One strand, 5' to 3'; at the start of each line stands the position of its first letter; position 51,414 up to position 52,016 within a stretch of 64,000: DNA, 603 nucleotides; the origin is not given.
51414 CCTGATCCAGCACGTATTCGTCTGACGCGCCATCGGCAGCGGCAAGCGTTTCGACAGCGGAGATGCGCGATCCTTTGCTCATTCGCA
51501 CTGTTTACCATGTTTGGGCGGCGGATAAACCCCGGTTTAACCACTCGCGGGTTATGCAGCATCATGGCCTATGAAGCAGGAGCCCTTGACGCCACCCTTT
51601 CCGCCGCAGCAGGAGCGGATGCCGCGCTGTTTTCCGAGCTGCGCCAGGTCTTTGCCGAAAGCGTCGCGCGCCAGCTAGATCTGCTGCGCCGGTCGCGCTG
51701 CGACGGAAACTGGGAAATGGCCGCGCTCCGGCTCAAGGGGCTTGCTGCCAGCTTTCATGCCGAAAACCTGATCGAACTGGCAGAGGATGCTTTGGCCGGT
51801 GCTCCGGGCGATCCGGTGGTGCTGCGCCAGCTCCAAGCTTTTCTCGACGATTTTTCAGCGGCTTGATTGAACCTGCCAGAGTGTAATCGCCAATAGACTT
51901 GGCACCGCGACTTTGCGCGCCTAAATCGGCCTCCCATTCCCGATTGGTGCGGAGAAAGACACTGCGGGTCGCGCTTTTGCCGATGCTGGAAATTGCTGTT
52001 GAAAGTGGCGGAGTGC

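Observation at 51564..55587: A histidine-less phosphorelay: Hpt-like and kinase-like proteins both lack the phospho-acceptor His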

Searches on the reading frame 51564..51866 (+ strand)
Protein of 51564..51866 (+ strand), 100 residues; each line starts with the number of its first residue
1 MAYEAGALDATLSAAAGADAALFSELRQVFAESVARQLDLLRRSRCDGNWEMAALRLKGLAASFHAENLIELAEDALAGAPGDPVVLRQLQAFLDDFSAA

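Call 3: search_protein_families(library=pfam, proteins=[window:51564-51866:+], max_evalue=1)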
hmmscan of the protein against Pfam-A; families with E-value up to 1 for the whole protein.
window:51564-51866:+ (100 aa): 1 family
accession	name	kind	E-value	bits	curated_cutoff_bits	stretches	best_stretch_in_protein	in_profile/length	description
PF01627.28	Hpt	-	0.0081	16.8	24.6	1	25-99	1-83/84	Hpt domain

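Call 4: search_protein_families(library=ncbifam, proteins=[window:51564-51866:+], max_evalue=1)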
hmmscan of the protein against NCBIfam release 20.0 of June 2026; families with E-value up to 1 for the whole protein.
window:51564-51866:+ (100 aa): 0 families

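Call 9: find_homologous_proteins(query=window:51564-51866:+, max_evalue=0.001)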
Query window:51564-51866:+ (100 aa): 2718 proteins with E <= 0.001 among 2939 candidates; the best 120 are listed.
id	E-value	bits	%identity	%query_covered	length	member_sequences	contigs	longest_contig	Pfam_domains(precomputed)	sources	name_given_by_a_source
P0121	6.8e-53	195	98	100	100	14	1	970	-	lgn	-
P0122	8.7e-51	188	95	100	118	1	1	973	-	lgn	-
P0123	6.0e-50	185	93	100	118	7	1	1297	-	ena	-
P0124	1.3e-47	178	89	98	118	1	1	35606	-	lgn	-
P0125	1.6e-47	177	88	100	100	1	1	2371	-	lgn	-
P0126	4.1e-47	176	87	99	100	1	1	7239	-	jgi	jgi:HPt (histidine-containing phosphotransfer) domain-containing protein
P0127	1.2e-46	175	86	100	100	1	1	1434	-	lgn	-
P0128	1.5e-46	174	88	99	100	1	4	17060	-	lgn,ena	-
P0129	2.6e-46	174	87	100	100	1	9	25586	-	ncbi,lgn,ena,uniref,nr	ncbi:Hpt domain-containing protein [Novosphingobium sp.]|uniref:Hpt domain-containing protein n=1 Ta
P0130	4.0e-46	173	88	99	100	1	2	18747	-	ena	-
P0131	6.1e-46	172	86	100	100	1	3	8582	-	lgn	-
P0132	6.6e-46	172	86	100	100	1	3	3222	-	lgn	-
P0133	7.4e-46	172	86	100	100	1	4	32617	-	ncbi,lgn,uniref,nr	ncbi:Hpt domain-containing protein [Novosphingobium sp.]|uniref:Hpt domain-containing protein n=1 Ta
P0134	1.1e-45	171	84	100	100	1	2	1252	-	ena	-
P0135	1.8e-45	171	87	99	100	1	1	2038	-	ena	-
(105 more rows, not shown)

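Call 20: search_solved_structures(query=window:51564-51866:+, max_evalue=10, show_alignments=3)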
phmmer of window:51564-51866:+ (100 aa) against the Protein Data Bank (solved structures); distinct sequences matched with E-value up to 10: 10.
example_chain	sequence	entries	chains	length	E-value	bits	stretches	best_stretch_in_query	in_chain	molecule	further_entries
2ooc_A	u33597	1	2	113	0.15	16.1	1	6-98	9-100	Histidine phosphotransferase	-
8e0l_A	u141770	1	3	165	0.93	13.6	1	18-69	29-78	BGL06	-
5oex_A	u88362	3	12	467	1.9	12.6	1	48-88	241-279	THIOCYANATE DEHYDROGENASE | Uncharacterized protein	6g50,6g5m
6sji_A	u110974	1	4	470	1.9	12.6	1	48-88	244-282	thiocyanate dehydrogenase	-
6uwe_A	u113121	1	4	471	1.9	12.6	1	48-88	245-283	thiocyanate dehydrogenase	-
8p3m_A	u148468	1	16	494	2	12.5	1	48-88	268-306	Twin-arginine translocation signal domain-containing protein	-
8p3l_A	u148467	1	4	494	2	12.5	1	48-88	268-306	Twin-arginine translocation signal domain-containing protein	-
8bpn_A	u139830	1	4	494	2.1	12.5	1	48-88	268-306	Twin-arginine translocation signal domain-containing protein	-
8v2d_y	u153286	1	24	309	2.3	12.3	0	19-69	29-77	O43_129 component B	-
8v3b_a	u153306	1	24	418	3.6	11.7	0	19-69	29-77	O43_129_+4 component B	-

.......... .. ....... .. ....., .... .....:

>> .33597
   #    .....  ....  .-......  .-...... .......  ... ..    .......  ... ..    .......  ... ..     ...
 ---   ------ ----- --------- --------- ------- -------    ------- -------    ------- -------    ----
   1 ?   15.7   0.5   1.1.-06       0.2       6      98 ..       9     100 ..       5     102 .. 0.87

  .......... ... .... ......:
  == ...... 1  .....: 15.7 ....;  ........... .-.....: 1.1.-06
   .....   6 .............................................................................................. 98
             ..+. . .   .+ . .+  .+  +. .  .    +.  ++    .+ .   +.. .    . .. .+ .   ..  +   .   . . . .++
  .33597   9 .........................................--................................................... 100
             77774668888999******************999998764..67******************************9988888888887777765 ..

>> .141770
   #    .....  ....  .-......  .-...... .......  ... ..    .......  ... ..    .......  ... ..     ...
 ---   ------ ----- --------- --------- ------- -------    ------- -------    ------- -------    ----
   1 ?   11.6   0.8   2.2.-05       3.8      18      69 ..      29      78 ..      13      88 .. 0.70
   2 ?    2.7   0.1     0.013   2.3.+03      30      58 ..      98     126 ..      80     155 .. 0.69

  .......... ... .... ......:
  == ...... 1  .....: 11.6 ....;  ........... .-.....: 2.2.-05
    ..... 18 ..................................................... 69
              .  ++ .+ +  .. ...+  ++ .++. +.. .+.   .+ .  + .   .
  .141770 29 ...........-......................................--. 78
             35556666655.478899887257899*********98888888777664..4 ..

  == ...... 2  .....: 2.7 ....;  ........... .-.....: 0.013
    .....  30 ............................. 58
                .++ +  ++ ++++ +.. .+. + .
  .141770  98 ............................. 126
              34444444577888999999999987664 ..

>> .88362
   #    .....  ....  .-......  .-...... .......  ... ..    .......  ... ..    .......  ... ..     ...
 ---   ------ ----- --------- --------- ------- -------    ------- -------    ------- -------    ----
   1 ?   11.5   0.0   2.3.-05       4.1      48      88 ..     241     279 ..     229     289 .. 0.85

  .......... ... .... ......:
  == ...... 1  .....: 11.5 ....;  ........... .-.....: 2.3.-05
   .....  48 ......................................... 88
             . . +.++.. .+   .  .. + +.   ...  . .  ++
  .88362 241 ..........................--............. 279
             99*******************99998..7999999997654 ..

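Call 56: search_solved_structures(query=A6, max_evalue=10, show_alignments=3)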
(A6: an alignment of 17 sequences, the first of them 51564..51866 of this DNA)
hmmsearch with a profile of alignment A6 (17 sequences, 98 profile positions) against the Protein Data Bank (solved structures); distinct sequences matched with E-value up to 10: 5.
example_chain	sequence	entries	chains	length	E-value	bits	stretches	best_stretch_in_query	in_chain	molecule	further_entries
5xua_A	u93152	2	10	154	0.34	14.1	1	47-93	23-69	Methyl-accepting chemotaxis sensory transducer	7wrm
5xub_A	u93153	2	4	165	0.36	14.1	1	47-93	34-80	Methyl-accepting chemotaxis sensory transducer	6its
9kup_A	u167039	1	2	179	0.45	13.7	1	47-93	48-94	Methyl-accepting chemotaxis sensory transducer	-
1h6g_A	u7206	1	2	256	1.1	12.5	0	8-44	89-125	ALPHA-1 CATENIN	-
1l7c_A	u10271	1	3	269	1.4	12.2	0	8-44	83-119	Alpha E-catenin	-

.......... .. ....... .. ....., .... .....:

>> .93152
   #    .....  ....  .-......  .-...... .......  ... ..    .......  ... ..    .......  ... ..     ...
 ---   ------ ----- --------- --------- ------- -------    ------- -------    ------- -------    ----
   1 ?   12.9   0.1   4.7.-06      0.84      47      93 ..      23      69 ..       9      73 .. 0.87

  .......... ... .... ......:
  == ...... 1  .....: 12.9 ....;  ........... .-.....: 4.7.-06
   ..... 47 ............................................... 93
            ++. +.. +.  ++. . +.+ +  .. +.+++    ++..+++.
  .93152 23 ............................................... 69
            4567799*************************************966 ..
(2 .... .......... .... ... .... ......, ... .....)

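Call 57: search_protein_families(library=pfam, alignment_id=A6, max_evalue=1)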
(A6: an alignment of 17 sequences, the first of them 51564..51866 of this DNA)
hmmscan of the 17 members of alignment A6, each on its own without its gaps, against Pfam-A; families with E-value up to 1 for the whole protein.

A. member 1, window:51564-51866:+ (100 aa): 1 family
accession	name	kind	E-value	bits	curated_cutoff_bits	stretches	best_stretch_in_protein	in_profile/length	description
PF01627.28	Hpt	-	0.0081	16.8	24.6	1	25-99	1-83/84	Hpt domain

B. families by the number of members that match (of 17 scanned): 6 families
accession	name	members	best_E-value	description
PF01627.28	Hpt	10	8.4e-06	Hpt domain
PF17937.6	TetR_C_28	1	0.0081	Tetracyclin repressor-like, C-terminal domain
PF16859.10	TetR_C_11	1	0.019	Tetracyclin repressor-like, C-terminal domain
PF14246.11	TetR_C_7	1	0.021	AefR-like transcriptional repressor, C-terminal domain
PF03993.17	DUF349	1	0.089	Domain of Unknown Function (DUF349)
PF07743.18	HSCB_C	1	0.14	HSCB C-terminal oligomerisation domain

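Call 64: predict_structure(alignment_id=A7)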
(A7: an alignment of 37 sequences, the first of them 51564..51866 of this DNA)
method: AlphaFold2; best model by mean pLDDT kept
length: 100 residues; sequences in the alignment: 37
mean_pLDDT: 90.2   pTM: 0.82
mean pLDDT of the five models: 90.2, 90.1, 90.0, 86.6, 85.8
residues with pLDDT >= 90: 77; 70-90: 16; 50-70: 7; < 50: 0
segments of 3 or more residues with pLDDT < 50: none
pLDDT, mean of each block of 10 residues (from residue 1): 76 95 96 95 80 95 94 90 89 93
secondary structure, 60 per line:
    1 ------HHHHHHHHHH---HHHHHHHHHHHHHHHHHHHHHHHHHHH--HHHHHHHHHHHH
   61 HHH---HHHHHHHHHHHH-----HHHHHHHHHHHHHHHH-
elements in order: H7-16 H20-46 H49-63 H67-78 H84-99

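Call 68: fold_search(model_id=the predicted structure, library=pdb)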
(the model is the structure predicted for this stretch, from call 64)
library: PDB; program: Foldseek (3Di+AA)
matches with E <= 10: 95; with E <= 0.001: 0
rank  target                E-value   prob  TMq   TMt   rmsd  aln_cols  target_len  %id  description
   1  2ooc_B                5.9e-02  1.00  0.68  0.66   3.2        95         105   33  Crystal structure of Histidine Phosphotransferase ShpA (NP_419930.1) from Caulobacter crescentus at 1.52 A resolution (released 2007-02-06)
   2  2ooc_A                6.6e-02  1.00  0.68  0.66   2.9        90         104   31  Crystal structure of Histidine Phosphotransferase ShpA (NP_419930.1) from Caulobacter crescentus at 1.52 A resolution (released 2007-02-06)
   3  3myf_A                7.1e-01  0.94  0.63  0.55   3.5       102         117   14  The Crystal Structure of the HPT domain from the Hpt Sensor Hybrid Histidine Kinase from Shewanella to 1.80A (released 2010-05-26)
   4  7c1i_A                7.1e-01  0.90  0.60  0.54   4.5       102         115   15  Crystal structure of histidine-containing phosphotransfer protein B (HptB) from Pseudomonas aeruginosa PAO1 (released 2020-11-04)
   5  1wn0_B                8.3e-01  0.72  0.53  0.45   7.2       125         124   18  Crystal Structure of Histidine-containing Phosphotransfer Protein, ZmHP2, from maize (released 2005-01-25)
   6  1sr2_MODEL_1_A        8.8e-01  0.89  0.62  0.55   4.7       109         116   17  Solution structure of the Escherichia coli YojN Histidine-Phosphotransferase (HPt) domain (released 2004-10-26)
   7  4pac                  1.0e+00  0.92  0.67  0.47   3.3       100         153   15  Crystal Structure of Histidine-containing Phosphotransfer Protein AHP2 from Arabidopsis thaliana (released 2015-05-20)
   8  8pbw_C                1.2e+00  0.69  0.58  0.45   6.3       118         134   14  Histidine-containing phosphotransfer protein from Chaetomium thermophilum (released 2024-07-03)
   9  8rqj_B                1.3e+00  0.69  0.59  0.47   5.6       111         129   14  Histidine-containing phosphotransfer protein from Chaetomium termophilum mutant R158A (released 2024-07-03)
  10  1wn0_A                1.4e+00  0.80  0.61  0.49   3.8       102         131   14  Crystal Structure of Histidine-containing Phosphotransfer Protein, ZmHP2, from maize (released 2005-01-25)
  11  8rqj_A                1.4e+00  0.72  0.59  0.47   4.9       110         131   14  Histidine-containing phosphotransfer protein from Chaetomium termophilum mutant R158A (released 2024-07-03)
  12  1tqg                  1.8e+00  0.63  0.49  0.47   7.8        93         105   15  CheA phosphotransferase domain from Thermotoga maritima (released 2004-09-07)
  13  3iqt                  1.9e+00  0.69  0.61  0.52   4.4       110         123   10  Structure of the HPT domain of Sensor protein barA from Escherichia coli CFT073. (released 2009-09-22)
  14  4euk_B                2.1e+00  0.51  0.58  0.41   7.0       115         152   13  Crystal structure (released 2013-02-20)
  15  9nsu_F                2.1e+00  0.35  0.52  0.25   5.2       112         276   13  Bacterial Pictet-Spenglerase KslB in complex with product of L-Trp and succinic semialdehyde (released 2025-04-23)
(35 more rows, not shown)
